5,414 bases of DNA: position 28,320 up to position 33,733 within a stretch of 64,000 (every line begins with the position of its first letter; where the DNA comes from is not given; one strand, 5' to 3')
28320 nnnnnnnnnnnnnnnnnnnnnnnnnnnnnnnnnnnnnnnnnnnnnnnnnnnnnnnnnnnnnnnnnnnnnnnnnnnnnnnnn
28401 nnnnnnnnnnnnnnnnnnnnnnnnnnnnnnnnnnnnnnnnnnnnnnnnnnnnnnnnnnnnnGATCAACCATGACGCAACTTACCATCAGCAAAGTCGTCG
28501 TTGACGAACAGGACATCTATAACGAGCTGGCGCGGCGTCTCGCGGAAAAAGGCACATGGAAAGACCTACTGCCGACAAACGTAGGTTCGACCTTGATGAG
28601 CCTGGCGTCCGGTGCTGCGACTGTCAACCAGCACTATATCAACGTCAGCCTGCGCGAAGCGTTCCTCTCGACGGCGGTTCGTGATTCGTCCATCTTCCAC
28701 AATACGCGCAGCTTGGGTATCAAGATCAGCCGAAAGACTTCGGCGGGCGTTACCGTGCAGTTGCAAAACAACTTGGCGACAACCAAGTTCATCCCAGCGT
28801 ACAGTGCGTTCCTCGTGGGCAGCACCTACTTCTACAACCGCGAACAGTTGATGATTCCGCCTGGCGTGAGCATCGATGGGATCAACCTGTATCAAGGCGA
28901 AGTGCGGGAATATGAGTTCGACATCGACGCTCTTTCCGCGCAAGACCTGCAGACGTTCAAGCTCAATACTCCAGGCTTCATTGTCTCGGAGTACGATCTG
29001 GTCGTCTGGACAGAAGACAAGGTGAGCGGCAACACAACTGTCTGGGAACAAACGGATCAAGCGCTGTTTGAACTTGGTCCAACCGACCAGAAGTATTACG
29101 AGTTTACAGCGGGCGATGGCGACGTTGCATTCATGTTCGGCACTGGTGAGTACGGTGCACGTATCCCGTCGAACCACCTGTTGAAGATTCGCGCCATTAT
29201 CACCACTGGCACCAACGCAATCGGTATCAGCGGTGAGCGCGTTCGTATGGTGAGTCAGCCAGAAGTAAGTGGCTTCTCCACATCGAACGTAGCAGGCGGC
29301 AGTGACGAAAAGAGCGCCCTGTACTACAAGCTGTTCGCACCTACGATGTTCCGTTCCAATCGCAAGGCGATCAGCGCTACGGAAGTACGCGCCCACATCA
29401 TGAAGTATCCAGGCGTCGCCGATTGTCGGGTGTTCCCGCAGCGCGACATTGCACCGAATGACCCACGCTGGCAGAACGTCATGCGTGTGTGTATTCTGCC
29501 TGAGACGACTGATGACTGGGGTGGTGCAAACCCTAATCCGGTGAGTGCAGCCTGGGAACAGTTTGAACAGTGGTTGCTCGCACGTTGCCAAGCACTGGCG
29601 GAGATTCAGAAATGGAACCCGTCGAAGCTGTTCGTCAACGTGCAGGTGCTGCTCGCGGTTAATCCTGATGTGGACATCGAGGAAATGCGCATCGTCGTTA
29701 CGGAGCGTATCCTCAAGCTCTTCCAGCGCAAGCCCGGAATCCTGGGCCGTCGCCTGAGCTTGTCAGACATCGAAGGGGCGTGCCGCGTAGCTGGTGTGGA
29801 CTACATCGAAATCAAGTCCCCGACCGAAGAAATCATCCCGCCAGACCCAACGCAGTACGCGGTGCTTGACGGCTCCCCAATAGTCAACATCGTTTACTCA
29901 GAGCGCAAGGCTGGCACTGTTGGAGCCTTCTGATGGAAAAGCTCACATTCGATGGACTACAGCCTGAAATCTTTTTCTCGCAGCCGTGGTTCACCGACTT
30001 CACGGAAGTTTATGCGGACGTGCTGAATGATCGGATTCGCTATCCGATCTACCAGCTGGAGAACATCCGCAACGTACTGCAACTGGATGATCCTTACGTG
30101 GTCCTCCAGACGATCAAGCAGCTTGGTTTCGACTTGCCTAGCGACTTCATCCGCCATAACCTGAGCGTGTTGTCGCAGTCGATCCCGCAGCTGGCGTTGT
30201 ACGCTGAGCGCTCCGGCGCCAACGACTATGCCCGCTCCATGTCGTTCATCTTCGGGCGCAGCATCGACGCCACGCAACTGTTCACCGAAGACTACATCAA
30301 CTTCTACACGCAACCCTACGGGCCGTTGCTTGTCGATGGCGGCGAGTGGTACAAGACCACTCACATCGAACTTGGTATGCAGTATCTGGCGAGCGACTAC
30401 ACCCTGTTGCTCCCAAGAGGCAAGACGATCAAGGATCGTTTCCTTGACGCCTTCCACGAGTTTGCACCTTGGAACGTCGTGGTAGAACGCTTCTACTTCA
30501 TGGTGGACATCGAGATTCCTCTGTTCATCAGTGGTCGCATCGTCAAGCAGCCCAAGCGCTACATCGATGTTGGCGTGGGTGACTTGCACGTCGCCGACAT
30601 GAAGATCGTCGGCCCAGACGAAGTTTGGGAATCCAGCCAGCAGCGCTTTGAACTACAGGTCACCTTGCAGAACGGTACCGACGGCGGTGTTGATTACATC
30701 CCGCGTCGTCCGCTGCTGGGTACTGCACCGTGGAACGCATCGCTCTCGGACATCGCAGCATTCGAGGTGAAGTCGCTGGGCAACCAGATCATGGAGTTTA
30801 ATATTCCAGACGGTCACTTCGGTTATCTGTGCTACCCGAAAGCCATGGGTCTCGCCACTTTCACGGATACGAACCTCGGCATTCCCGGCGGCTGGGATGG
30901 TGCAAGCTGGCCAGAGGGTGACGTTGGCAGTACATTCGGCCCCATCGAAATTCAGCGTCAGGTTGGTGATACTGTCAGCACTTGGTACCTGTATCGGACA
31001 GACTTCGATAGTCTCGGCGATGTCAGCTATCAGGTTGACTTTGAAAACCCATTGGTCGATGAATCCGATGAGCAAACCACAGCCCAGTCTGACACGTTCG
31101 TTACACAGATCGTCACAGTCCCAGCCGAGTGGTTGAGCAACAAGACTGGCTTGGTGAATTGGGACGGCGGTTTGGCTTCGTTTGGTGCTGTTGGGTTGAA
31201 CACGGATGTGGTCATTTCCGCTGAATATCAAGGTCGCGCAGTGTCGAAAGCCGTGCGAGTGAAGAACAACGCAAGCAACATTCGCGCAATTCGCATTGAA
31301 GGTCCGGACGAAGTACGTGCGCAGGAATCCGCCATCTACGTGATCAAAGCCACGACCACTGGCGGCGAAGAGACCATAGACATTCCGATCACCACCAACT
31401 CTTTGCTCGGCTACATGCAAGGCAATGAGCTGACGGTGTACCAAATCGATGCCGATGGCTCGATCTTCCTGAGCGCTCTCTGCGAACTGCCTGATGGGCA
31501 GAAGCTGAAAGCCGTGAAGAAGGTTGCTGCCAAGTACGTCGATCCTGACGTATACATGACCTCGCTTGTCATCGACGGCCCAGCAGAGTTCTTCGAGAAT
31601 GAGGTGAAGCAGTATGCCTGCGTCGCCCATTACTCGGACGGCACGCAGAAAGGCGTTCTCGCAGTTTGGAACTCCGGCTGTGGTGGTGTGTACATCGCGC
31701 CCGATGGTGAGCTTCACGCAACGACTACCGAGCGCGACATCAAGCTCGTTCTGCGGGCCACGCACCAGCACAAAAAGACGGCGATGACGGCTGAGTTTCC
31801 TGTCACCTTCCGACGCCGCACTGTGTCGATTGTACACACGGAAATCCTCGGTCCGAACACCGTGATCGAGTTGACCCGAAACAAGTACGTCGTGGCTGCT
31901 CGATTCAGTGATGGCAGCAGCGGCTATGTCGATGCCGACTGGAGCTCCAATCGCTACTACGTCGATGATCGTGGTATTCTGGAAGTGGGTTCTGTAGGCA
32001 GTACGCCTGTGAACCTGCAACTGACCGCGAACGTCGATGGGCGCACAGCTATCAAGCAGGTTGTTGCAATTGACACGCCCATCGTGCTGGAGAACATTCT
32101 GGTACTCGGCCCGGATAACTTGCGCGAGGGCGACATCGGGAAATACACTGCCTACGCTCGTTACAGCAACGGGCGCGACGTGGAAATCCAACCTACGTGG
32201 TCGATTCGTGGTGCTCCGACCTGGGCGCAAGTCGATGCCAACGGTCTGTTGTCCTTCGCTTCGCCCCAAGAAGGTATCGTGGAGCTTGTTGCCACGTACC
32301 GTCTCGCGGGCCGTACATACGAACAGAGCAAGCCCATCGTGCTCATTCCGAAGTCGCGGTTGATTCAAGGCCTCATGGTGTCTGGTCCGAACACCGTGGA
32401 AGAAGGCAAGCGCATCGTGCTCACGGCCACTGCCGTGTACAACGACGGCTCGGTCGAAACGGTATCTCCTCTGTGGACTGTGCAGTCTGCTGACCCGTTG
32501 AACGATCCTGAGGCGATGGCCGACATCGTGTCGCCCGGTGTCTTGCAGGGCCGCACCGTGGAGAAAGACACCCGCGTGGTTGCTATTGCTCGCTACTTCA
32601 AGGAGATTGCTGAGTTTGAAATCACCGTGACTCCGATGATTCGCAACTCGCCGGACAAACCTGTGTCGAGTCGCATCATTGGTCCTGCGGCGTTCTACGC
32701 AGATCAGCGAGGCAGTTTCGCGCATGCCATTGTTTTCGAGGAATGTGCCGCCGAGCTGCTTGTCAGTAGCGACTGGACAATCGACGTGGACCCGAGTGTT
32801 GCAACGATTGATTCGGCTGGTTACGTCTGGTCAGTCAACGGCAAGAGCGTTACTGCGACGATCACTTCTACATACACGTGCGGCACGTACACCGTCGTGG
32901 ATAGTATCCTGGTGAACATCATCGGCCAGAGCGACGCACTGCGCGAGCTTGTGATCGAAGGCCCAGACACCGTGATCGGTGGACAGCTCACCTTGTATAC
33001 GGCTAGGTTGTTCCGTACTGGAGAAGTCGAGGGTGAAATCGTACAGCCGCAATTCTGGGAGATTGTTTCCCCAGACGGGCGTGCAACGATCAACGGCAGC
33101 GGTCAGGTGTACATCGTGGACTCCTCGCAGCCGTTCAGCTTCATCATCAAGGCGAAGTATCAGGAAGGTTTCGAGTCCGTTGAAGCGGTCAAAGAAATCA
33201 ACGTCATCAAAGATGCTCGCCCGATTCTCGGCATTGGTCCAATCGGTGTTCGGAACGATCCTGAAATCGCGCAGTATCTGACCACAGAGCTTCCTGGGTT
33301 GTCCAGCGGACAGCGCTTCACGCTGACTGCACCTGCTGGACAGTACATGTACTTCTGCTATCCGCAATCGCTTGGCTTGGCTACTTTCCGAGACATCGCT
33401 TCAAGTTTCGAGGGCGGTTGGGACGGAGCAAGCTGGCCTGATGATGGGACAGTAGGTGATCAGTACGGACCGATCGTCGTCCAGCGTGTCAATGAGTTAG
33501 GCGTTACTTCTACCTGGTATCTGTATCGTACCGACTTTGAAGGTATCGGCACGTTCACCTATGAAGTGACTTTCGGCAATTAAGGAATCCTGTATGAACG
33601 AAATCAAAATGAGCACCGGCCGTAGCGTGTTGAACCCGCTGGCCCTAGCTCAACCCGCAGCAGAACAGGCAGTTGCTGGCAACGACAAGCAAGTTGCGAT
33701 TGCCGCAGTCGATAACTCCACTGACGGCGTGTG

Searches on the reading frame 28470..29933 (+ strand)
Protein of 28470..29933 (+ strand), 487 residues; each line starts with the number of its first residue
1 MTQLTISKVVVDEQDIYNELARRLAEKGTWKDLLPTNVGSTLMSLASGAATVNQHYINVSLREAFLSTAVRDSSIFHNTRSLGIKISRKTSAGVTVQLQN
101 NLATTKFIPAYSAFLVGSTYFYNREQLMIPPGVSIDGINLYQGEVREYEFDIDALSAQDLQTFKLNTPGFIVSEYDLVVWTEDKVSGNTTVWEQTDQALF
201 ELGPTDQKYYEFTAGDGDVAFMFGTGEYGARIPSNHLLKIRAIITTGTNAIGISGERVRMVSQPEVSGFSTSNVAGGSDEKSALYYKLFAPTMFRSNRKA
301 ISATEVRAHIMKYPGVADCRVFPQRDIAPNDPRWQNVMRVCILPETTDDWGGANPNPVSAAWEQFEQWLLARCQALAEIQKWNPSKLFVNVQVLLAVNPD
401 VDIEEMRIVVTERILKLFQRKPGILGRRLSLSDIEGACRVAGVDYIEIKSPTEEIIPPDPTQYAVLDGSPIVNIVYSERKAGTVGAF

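Call 18: search_protein_families(library=phrogs, proteins=[window:28470-29933:+], max_evalue=0.001)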
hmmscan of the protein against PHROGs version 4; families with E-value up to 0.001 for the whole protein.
window:28470-29933:+ (487 aa): 4 families
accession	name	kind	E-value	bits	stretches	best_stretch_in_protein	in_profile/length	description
phrog_219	-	tail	5.1e-77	260.8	1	10-440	8-447/598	baseplate wedge subunit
phrog_6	-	tail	1.1e-12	48.4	1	11-474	70-406/548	baseplate wedge subunit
phrog_1369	-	tail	3e-11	43.7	1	12-249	4-234/489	baseplate protein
phrog_24789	-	tail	7.3e-05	21.3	1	14-128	13-128/1214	baseplate protein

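Call 82: search_protein_families(library=pfam, proteins=[window:28470-29933:+], max_evalue=0.01)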
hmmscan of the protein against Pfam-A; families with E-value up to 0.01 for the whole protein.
window:28470-29933:+ (487 aa): 0 families

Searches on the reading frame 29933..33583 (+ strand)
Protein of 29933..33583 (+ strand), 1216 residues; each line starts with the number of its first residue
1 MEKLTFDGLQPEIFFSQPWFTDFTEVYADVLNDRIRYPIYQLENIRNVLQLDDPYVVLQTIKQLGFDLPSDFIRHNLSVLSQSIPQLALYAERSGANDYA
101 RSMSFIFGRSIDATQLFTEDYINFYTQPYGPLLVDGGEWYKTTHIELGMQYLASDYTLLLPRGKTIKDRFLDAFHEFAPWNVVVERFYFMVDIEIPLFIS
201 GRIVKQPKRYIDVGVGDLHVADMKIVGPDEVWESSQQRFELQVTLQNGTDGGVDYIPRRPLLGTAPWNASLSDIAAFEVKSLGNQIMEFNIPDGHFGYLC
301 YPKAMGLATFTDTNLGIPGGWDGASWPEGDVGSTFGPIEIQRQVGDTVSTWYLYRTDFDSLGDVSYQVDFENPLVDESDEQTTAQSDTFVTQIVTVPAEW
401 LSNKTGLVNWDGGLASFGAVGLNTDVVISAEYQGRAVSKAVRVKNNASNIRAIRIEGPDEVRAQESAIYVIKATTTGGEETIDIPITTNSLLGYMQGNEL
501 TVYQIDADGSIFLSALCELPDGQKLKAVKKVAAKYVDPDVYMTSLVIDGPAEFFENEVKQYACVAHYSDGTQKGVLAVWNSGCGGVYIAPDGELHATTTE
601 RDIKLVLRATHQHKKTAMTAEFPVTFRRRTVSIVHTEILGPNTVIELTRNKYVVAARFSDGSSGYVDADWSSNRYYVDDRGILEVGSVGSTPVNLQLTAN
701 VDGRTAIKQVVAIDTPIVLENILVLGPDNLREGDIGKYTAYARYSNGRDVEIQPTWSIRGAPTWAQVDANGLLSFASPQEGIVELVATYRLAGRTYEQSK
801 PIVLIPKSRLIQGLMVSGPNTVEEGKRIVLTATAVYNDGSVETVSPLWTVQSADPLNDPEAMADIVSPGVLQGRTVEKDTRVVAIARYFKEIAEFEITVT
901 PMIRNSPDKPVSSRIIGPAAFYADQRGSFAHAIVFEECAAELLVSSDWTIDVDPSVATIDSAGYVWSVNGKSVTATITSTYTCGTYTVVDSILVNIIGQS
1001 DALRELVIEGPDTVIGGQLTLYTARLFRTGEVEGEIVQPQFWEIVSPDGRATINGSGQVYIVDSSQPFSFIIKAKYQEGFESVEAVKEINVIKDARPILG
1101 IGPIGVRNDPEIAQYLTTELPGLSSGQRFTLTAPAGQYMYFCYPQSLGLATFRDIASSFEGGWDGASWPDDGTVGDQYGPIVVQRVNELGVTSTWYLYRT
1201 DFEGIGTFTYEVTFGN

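Call 6: search_protein_families(library=pfam, proteins=[window:29933-33583:+], max_evalue=1)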
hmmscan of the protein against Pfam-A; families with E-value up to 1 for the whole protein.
window:29933-33583:+ (1216 aa): 1 family
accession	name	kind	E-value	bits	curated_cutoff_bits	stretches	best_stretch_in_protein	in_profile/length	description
PF16820.11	PKD_3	-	0.034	14.5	26.3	1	948-986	19-57/68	PKD-like domain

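Call 7: search_protein_families(library=phrogs, proteins=[window:29933-33583:+], max_evalue=0.01)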
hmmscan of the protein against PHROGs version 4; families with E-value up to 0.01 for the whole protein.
window:29933-33583:+ (1216 aa): 3 families
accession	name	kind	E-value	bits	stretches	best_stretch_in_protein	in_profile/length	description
phrog_14098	-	tail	0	1488.1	4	2-866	1-884/1469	tail protein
phrog_13325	-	unknown function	7.6e-11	42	1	526-803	303-590/776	-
phrog_36080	-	unknown function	0.00031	21.2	0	1134-1171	149-189/236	-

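Call 45: search_protein_families(library=ncbifam, proteins=[window:29933-33583:+], max_evalue=1)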
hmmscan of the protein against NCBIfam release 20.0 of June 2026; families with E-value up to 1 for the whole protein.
window:29933-33583:+ (1216 aa): 0 families

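Call 66: search_solved_structures(query=window:29933-33583:+, max_evalue=1)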
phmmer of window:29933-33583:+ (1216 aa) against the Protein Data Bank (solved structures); distinct sequences matched with E-value up to 1: 1.
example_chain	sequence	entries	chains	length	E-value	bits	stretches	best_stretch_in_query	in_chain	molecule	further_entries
7cwj_A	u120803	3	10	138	0.9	10.5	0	945-991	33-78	Root induced effector protein Tsp1 | Root induced signalling protein | Trichoderma secreted protein Tsp1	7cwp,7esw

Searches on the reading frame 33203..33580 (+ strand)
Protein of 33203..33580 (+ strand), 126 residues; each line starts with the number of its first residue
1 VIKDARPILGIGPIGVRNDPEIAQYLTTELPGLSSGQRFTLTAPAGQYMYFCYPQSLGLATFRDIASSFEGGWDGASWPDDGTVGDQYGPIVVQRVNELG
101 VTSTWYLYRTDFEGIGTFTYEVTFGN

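Call 56: predict_structure(alignment_id=A3)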
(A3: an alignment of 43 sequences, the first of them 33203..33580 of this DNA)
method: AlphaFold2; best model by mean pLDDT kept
length: 126 residues; sequences in the alignment: 43
mean_pLDDT: 87.9   pTM: 0.84
mean pLDDT of the five models: 87.9, 87.0, 86.4, 86.1, 85.9
residues with pLDDT >= 90: 78; 70-90: 37; 50-70: 11; < 50: 0
segments of 3 or more residues with pLDDT < 50: none
pLDDT, mean of each block of 10 residues (from residue 1): 78 77 89 95 95 95 93 76 78 88 92 94 94
secondary structure, 60 per line:
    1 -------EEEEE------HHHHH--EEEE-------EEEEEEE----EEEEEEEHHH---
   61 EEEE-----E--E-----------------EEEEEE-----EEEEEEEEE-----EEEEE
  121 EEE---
elements in order: E8-12 H19-23 E26-29 E37-43 E48-54 E61-64 E91-96 E102-110 E116-123

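Call 63: find_related_loci(query=A4, collection=genome_contigs, flank=6000)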
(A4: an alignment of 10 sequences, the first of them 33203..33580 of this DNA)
Query A4 (126 aa) in genome_contigs; peptide patterns used: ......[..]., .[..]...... (x = any residue, [..] = any of these).
85 stretches matched a pattern; 2 encode a relative of the query (tblastn E <= 1e-3); 2 distinct loci.
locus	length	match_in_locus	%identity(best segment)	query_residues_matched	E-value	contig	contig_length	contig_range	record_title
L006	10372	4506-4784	49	34-126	3e-28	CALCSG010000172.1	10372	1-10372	MAG TPA_asm: uncultured Gammaproteobacteria bacterium isolate ERR2206791_bin.50_CONCOCT_v1.1_MAG genome assembly, contig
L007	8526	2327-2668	37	10-124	3e-18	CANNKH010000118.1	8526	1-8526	MAG: Methylococcaceae bacterium isolate ZH-Oct18-76 genome assembly, contig: ZH-Oct18-C9112, whole genome shotgun sequen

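Call 64: find_related_loci(query=A4, collection=viral_contigs, flank=6000)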
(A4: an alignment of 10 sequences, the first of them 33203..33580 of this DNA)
Query A4 (126 aa) in viral_contigs; peptide patterns used: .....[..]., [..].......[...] (x = any residue, [..] = any of these).
101 stretches matched a pattern; 44 encode a relative of the query (tblastn E <= 1e-3); 42 distinct loci.
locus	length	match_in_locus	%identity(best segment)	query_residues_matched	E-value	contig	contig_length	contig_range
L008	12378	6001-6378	78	1-126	8e-67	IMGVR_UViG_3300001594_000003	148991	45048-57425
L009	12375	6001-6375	69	1-125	2e-59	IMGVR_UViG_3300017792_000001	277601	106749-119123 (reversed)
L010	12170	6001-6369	68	4-126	5e-56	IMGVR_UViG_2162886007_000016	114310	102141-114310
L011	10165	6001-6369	68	4-126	6e-56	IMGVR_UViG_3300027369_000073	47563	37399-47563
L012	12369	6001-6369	68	4-126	6e-56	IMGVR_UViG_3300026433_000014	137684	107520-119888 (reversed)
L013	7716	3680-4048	68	4-126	6e-56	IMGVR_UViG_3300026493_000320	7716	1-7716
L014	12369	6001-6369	68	4-126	6e-56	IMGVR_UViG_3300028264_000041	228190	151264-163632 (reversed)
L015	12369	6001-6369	68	4-126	6e-56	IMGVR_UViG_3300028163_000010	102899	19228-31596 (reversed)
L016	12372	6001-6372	51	2-126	1e-38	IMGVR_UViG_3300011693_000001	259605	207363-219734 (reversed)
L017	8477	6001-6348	48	8-124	4e-35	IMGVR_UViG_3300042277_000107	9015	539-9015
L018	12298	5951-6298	48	8-124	4e-35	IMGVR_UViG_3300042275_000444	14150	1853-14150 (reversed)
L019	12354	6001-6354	47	7-124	2e-33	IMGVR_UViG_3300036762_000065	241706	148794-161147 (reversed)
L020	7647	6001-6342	54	6-126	1e-33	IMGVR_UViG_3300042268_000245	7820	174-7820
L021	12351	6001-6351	48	7-126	1e-32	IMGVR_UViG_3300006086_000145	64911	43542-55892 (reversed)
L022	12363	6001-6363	43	4-125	3e-30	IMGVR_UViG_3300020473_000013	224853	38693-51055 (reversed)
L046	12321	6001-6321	30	7-111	6e-6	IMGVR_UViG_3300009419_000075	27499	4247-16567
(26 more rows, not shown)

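Call 80: search_protein_families(library=phrogs, proteins=[L046:69-1640:+, L046:1615-6372:+, L046:6404-8761:+, L046:8766-9716:+, L046:9716-10336:+, L046:10347-10862:+, L046:11121-12257:-], max_evalue=0.00001)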
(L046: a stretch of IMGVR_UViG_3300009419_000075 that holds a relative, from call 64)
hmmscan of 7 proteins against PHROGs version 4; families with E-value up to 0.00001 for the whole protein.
L046:69-1640:+ (523 aa): 2 families
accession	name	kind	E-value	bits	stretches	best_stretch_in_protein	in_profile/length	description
phrog_219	-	tail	5.4e-36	125.3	1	42-474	4-449/598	baseplate wedge subunit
phrog_1369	-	tail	3.4e-14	53.5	1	51-319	7-279/489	baseplate protein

L046:1615-6372:+ (1585 aa): 1 family
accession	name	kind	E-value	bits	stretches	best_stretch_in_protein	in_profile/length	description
phrog_14098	-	tail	1.4e-176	590.4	2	428-1582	399-1467/1469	tail protein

L046:6404-8761:+ (785 aa): 1 family
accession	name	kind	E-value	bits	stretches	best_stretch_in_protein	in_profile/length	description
phrog_21488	-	unknown function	2.4e-172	575.8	1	1-783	1-771/774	-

L046:8766-9716:+ (316 aa): 14 families
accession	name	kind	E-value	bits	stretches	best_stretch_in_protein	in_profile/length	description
phrog_38766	-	head and packaging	2.8e-51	175.5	1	13-309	15-313/478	virion structural protein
phrog_8745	-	tail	1.8e-28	99.5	1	33-174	1339-1480/1803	tail fiber protein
phrog_5073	-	tail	2.1e-24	87.5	1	72-180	262-370/519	tail fiber protein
phrog_819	-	tail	9.4e-16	58.2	1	73-171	486-584/1024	tail protein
phrog_366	-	tail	1.2e-15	58.9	1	95-203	309-388/474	tail fiber protein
phrog_6320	-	tail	9.1e-15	55.5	1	74-172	98-196/745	tail fiber protein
phrog_18350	-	tail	6.9e-13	49.9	1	73-180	98-206/253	tail fiber protein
phrog_1806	-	tail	3.1e-12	47.4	1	73-164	147-236/276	collagen like minor tail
phrog_26246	-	tail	3.1e-11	44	1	56-164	65-173/329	tail protein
phrog_29268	-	unknown function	3.4e-10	39.7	1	34-198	367-538/653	-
phrog_3420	-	unknown function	7.7e-10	38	1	74-173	231-331/929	-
phrog_28263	-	tail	3e-09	35.7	1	72-172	623-723/1400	tail fiber protein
phrog_30509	-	tail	9.7e-09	35.7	1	119-173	54-108/254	collagen like minor tail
phrog_38806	-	unknown function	2.6e-06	28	1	76-160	66-147/285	-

L046:9716-10336:+ (206 aa): 22 families
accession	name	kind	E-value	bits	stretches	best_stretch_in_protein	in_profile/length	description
phrog_8745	-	tail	3.8e-33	115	1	25-179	1327-1488/1803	tail fiber protein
phrog_38766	-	head and packaging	1.2e-25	91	1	16-185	16-183/478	virion structural protein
phrog_819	-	tail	6.2e-22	78.6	1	75-176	479-580/1024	tail protein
phrog_6320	-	tail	1.2e-21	78.2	1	75-186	111-222/745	tail fiber protein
phrog_5073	-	tail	4e-21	76.6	1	79-177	260-361/519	tail fiber protein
phrog_26246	-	tail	1.1e-12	48.8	1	59-180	65-186/329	tail protein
phrog_3420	-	unknown function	1.3e-12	47.2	1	77-178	237-339/929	-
phrog_18350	-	tail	2.3e-11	44.9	0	66-111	149-194/253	tail fiber protein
phrog_366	-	tail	2.9e-11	44.5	1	118-178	332-396/474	tail fiber protein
phrog_29268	-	unknown function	8.1e-11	41.8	1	56-180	376-500/653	-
phrog_28263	-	tail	5.1e-10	38.2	1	64-180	595-710/1400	tail fiber protein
phrog_1806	-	tail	9.5e-10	39.2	1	76-170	138-230/276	collagen like minor tail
phrog_36982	-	unknown function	1.3e-09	37.6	1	62-203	224-365/944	-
phrog_10972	-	tail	6.5e-09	36.7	0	134-183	157-208/343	tail fiber protein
phrog_17587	-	tail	9.9e-08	31.9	1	117-177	349-409/641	tail fiber protein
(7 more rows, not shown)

L046:10347-10862:+ (171 aa): 10 families
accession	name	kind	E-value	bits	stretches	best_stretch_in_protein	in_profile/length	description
phrog_8745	-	tail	1.6e-20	73.1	1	27-139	1333-1451/1803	tail fiber protein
phrog_38766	-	head and packaging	1.7e-11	44.4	1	39-138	40-143/478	virion structural protein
phrog_5073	-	tail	5.2e-11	43.2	1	73-139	263-329/519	tail fiber protein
phrog_6320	-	tail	2.8e-10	40.6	1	73-139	112-178/745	tail fiber protein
phrog_1806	-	tail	6.4e-09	36.5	1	62-156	97-192/276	collagen like minor tail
phrog_819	-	tail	8.6e-09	35.1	1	73-138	504-569/1024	tail protein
phrog_18350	-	tail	4e-08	34.2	1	73-139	131-198/253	tail fiber protein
phrog_366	-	tail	1.3e-07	32.4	1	72-139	316-386/474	tail fiber protein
phrog_26346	-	unknown function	2.2e-06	27.7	1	73-130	216-273/659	-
phrog_26654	-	unknown function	4.2e-06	27.4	1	63-138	68-140/360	-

L046:11121-12257:- (378 aa): 0 families
